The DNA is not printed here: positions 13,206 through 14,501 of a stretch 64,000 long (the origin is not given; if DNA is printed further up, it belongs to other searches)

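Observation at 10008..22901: ECF-sigma-headed 13-kb co-directional cluster: receptor + SDR + degenerate KAS III + alpha/beta hydrolase + AMP-ligase::hydrolase fusion (candidate undescribed lipid or hydrophobic-metabolite system)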

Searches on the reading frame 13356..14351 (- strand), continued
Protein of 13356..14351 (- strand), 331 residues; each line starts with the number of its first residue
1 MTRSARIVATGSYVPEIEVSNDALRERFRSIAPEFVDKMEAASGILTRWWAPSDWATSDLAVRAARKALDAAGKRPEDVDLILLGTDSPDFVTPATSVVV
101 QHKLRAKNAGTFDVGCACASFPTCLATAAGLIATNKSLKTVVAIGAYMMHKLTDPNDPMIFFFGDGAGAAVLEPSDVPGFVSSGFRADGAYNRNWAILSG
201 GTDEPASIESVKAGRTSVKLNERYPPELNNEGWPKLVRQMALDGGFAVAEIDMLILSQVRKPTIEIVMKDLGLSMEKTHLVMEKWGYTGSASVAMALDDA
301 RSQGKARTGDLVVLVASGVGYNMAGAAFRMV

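Call 36: list_cluster_members(proteins=[P0121, P0135, P0137, P0138, P0139, P0140, P0141, P0142, P0144, P0155])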
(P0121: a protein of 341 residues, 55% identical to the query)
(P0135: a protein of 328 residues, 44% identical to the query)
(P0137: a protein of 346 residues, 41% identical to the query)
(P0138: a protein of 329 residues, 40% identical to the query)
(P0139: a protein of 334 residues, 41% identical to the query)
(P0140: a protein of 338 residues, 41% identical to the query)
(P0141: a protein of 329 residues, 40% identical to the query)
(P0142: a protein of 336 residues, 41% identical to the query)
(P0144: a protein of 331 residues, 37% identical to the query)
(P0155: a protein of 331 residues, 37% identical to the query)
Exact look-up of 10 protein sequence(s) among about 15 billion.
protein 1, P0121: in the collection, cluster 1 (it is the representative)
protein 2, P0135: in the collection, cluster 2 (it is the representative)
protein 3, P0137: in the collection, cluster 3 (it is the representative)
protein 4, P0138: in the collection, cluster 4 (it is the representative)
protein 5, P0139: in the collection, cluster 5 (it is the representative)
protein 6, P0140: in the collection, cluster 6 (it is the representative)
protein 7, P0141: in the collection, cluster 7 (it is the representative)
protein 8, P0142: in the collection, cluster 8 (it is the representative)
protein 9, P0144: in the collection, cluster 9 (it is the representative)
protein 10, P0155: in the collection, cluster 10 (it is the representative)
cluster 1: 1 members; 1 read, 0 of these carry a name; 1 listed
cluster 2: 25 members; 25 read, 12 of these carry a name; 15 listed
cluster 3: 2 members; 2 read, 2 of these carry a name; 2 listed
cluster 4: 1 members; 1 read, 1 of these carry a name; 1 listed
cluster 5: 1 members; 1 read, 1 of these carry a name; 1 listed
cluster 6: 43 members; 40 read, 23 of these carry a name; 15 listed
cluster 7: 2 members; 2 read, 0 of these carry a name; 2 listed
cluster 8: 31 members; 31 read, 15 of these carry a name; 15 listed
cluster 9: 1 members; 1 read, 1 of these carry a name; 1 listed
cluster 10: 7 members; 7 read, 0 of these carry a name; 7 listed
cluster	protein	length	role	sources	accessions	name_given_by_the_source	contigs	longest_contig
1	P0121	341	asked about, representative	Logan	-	-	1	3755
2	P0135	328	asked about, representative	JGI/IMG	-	3-oxoacyl-[acyl-carrier-protein] synthase-3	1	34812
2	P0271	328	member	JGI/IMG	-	3-oxoacyl-[acyl-carrier-protein] synthase-3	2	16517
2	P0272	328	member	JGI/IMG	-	3-oxoacyl-[acyl-carrier-protein] synthase-3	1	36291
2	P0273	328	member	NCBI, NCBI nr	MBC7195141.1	MAG: ketoacyl-ACP synthase III [Caldisericia bacterium] | ketoacyl-ACP synthase III [Caldisericia bacterium]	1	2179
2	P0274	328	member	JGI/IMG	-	3-oxoacyl-[acyl-carrier-protein] synthase-3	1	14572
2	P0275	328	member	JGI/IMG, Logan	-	3-oxoacyl-[acyl-carrier-protein] synthase-3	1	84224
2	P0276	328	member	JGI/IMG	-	3-oxoacyl-[acyl-carrier-protein] synthase-3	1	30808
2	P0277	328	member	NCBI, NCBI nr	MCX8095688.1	MAG: ketoacyl-ACP synthase III [Caldisericia bacterium] | ketoacyl-ACP synthase III [Caldisericia bacterium]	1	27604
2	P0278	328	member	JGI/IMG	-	3-oxoacyl-[acyl-carrier-protein] synthase-3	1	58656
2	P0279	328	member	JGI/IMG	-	3-oxoacyl-[acyl-carrier-protein] synthase-3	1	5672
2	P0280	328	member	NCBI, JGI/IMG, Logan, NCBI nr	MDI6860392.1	MAG: ketoacyl-ACP synthase III [Caldisericia bacterium] | 3-oxoacyl-[acyl-carrier-protein] synthase-3 | ketoacyl-ACP synthase III [Caldisericia bacterium]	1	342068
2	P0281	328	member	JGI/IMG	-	3-oxoacyl-[acyl-carrier-protein] synthase-3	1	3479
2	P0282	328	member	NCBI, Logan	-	-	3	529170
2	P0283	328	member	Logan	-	-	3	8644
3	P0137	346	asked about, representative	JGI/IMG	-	3-oxoacyl-[acyl-carrier-protein] synthase III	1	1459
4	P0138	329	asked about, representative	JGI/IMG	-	3-oxoacyl-[acyl-carrier-protein] synthase-3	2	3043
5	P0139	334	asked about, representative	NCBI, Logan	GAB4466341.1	MAG: ketoacyl-ACP synthase III [Anaerolineales bacterium]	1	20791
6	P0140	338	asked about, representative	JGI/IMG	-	3-oxoacyl-[acyl-carrier-protein] synthase-3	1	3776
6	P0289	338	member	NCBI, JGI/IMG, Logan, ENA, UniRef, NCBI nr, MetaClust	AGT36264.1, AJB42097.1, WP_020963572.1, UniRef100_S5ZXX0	hypothetical protein N186_09645 [Thermofilum adornatum] | Ketoacyl-ACP synthase III n=2 Tax=Thermofilum adornatum TaxID=1365176 RepID=S5ZXX0_9CREN | ketoacyl-ACP synthase III [Thermofilum adornatum]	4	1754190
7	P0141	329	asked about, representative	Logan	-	-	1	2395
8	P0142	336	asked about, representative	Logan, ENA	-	-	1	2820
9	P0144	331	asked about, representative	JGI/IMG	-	3-oxoacyl-[acyl-carrier-protein] synthase III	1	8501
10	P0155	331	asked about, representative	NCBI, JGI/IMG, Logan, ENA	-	-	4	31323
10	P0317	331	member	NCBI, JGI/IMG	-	-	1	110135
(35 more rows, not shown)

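Call 37: find_encoding_contigs(protein=P0289, flank=10000, max_places=1)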
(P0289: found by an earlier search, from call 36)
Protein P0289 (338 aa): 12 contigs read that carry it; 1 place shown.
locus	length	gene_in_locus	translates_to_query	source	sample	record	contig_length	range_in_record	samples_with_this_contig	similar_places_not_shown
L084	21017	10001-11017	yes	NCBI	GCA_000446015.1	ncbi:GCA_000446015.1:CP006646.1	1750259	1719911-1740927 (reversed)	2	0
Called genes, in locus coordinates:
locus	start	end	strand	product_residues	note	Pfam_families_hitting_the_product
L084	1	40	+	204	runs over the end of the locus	PF05708:Peptidase_C92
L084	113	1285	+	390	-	PF00108:Thiolase_N, PF08392:FAE1_CUT1_RppA (weak), PF08545:ACP_syn_III (faint), PF02803:Thiolase_C, PF22691:Thiolase_C_1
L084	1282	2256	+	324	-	PF00106:adh_short, PF08659:KR, PF13561:adh_short_C2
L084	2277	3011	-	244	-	PF24279:HVO_2525_N, PF04967:HTH_10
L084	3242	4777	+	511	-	PF00501:AMP-binding, PF13193:AMP-binding_C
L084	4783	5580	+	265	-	PF00561:Abhydrolase_1, PF12146:Hydrolase_4, PF12697:Abhydrolase_6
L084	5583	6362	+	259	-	PF00561:Abhydrolase_1, PF12146:Hydrolase_4, PF12697:Abhydrolase_6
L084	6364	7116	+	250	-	PF00005:ABC_tran, PF13304:AAA_21 (faint), PF12399:BCA_ABC_TP_C (weak)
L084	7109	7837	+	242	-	PF00005:ABC_tran, PF13304:AAA_21 (weak)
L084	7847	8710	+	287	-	PF02653:BPD_transp_2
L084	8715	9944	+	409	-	PF02653:BPD_transp_2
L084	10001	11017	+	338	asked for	PF00108:Thiolase_N (faint), PF08545:ACP_syn_III, PF08541:ACP_syn_III_C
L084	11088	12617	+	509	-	PF13458:Peripla_BP_6, PF13433:Peripla_BP_5, PF01094:ANF_receptor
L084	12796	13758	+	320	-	PF00389:2-Hacid_dh, PF02826:2-Hacid_dh_C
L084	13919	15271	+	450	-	PF04348:LppC, PF13433:Peripla_BP_5, PF13458:Peripla_BP_6, PF01094:ANF_receptor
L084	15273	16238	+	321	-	PF02653:BPD_transp_2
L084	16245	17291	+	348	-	PF02653:BPD_transp_2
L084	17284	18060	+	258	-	PF00005:ABC_tran, PF13304:AAA_21 (faint), PF12399:BCA_ABC_TP_C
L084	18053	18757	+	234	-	PF02463:SMC_N (faint), PF09818:ABC_ATPase (faint), PF00005:ABC_tran, PF13304:AAA_21 (faint)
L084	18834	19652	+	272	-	PF01925:TauE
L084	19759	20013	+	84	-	PF04014:MazE_antitoxin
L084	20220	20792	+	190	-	-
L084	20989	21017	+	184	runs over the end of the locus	-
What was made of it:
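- Closest known: FabH / KAS III. Different: It occurs in an archaeon (calls 36, 37).
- The module occurs in an archaeon with ether lipids (call 37).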

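Call 38: find_encoding_contigs(protein=P0280, flank=10000, max_places=1)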
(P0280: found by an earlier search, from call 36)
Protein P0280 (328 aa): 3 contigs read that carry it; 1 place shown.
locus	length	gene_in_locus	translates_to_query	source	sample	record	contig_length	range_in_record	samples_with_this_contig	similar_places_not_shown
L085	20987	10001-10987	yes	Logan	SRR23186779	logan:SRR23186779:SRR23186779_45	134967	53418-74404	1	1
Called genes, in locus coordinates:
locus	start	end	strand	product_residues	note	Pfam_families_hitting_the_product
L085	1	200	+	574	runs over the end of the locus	-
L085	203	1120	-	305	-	PF06745:ATPase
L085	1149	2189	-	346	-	PF13487:HD_5, PF01966:HD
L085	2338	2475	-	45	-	-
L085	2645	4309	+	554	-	-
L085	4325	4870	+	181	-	PF14512:TM1586_NiRdase (faint), PF00881:Nitroreductase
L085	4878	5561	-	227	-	PF01381:HTH_3, PF12844:HTH_19, PF13560:HTH_31, PF00717:Peptidase_S24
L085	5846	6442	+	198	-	PF01510:Amidase_2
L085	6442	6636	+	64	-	PF07872:DUF1659 (weak)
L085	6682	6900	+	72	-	PF11148:DUF2922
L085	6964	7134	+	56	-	PF12841:YvrJ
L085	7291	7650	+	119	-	-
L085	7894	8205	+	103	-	PF01022:HTH_5 (weak), PF13601:HTH_34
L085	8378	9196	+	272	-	PF00561:Abhydrolase_1, PF12146:Hydrolase_4, PF12697:Abhydrolase_6, PF03096:Ndr (weak)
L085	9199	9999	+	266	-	PF00561:Abhydrolase_1, PF12146:Hydrolase_4, PF12697:Abhydrolase_6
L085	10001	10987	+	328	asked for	PF08392:FAE1_CUT1_RppA (weak), PF08545:ACP_syn_III, PF08541:ACP_syn_III_C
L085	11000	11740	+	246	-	PF00106:adh_short, PF01370:Epimerase (weak), PF02737:3HCDH_N (faint), PF08659:KR, PF13561:adh_short_C2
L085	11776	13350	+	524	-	PF07833:Cu_amine_oxidN1, PF13433:Peripla_BP_5, PF13458:Peripla_BP_6, PF01094:ANF_receptor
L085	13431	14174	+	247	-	PF00005:ABC_tran, PF13304:AAA_21 (faint), PF12399:BCA_ABC_TP_C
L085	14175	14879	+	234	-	PF00005:ABC_tran, PF13304:AAA_21 (faint)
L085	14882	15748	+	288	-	PF02653:BPD_transp_2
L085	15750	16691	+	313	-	PF02653:BPD_transp_2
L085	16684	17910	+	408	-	PF02796:HTH_7 (faint), PF00440:TetR_N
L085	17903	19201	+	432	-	PF02550:AcetylCoA_hydro, PF13336:AcetylCoA_hyd_C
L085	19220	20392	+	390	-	PF00108:Thiolase_N, PF02803:Thiolase_C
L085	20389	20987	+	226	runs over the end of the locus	PF01209:Ubie_methyltran, PF01728:FtsJ, PF07021:MetW, PF13489:Methyltransf_23, PF13847:Methyltransf_31, PF08241:Methyltransf_11, PF08242:Methyltransf_12, PF13649:Methyltransf_25, +1 more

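Call 40: find_encoding_contigs(protein=P0139, flank=10000, max_places=1)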
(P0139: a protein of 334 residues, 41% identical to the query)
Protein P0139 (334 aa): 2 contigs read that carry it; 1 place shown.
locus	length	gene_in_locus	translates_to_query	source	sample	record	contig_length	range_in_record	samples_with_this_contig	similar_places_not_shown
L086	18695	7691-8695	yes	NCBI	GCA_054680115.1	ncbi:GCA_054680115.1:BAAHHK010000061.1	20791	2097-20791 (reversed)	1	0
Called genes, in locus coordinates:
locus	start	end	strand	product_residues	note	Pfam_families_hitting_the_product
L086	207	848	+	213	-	PF01797:Y1_Tnp (weak)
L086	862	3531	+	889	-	PF03704:BTAD, PF00515:TPR_1 (faint), PF07719:TPR_2 (faint), PF13374:TPR_10 (faint), PF13191:AAA_16 (weak), PF17874:TPR_MalT, PF13424:TPR_12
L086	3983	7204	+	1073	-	PF13401:AAA_22 (weak), PF25873:WHD_MalT, PF17874:TPR_MalT (weak), PF13424:TPR_12, PF03704:BTAD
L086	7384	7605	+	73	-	-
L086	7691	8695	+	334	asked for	PF08545:ACP_syn_III, PF08541:ACP_syn_III_C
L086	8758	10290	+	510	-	PF00501:AMP-binding, PF13193:AMP-binding_C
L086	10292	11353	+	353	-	PF00561:Abhydrolase_1, PF12146:Hydrolase_4, PF12697:Abhydrolase_6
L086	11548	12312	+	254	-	PF00106:adh_short, PF08659:KR, PF13561:adh_short_C2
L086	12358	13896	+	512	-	PF00501:AMP-binding, PF13193:AMP-binding_C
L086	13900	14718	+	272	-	PF00561:Abhydrolase_1, PF12146:Hydrolase_4, PF12697:Abhydrolase_6, PF00326:Peptidase_S9 (faint), PF03959:FSH1 (weak)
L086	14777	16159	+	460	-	PF13433:Peripla_BP_5, PF13458:Peripla_BP_6, PF01094:ANF_receptor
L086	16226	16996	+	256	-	PF00005:ABC_tran, PF13304:AAA_21 (faint), PF12399:BCA_ABC_TP_C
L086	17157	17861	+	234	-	PF02463:SMC_N (faint), PF00005:ABC_tran, PF13304:AAA_21 (faint)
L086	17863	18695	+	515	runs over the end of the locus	PF02653:BPD_transp_2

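Call 41: find_encoding_contigs(protein=P0317, flank=10000, max_places=1)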
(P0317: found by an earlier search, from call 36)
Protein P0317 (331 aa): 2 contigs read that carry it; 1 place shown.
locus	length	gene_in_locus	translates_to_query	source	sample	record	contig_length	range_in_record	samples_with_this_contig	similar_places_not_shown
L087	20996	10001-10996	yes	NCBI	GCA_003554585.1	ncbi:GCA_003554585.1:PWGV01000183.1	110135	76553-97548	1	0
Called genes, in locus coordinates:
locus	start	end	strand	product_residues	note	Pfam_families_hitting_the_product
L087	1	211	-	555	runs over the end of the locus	PF05226:CHASE2, PF00211:Guanylate_cyc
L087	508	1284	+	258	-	-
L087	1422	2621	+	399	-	PF12836:HHH_3 (weak)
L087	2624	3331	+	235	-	PF13566:DUF4130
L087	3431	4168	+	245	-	PF00106:adh_short, PF08659:KR, PF13561:adh_short_C2, PF23441:SDR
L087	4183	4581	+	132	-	-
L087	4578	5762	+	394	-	PF13433:Peripla_BP_5, PF13458:Peripla_BP_6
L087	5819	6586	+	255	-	PF13476:AAA_23 (weak), PF00005:ABC_tran, PF13304:AAA_21 (weak), PF12399:BCA_ABC_TP_C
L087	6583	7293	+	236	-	PF09818:ABC_ATPase (faint), PF02463:SMC_N (faint), PF00005:ABC_tran, PF13304:AAA_21 (faint)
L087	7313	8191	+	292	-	PF02653:BPD_transp_2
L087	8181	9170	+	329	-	PF02653:BPD_transp_2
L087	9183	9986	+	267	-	PF00561:Abhydrolase_1, PF12146:Hydrolase_4, PF12697:Abhydrolase_6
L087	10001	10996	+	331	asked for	PF00108:Thiolase_N, PF08545:ACP_syn_III, PF08541:ACP_syn_III_C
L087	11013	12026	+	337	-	PF08545:ACP_syn_III, PF08541:ACP_syn_III_C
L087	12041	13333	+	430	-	PF02550:AcetylCoA_hydro, PF13336:AcetylCoA_hyd_C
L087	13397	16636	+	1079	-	PF25873:WHD_MalT, PF13181:TPR_8 (faint), PF17874:TPR_MalT (faint), PF13424:TPR_12 (weak), PF03704:BTAD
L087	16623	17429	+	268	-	PF00561:Abhydrolase_1, PF12146:Hydrolase_4, PF12697:Abhydrolase_6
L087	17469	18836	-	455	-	PF01554:MatE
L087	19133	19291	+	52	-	-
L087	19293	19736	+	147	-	PF03885:DUF327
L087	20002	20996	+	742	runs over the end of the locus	PF07833:Cu_amine_oxidN1, PF11741:AMIN, PF01520:Amidase_3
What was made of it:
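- The importers there are Liv-type ABC systems with a binding protein, which only import (calls 37, 38, 40, 41).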
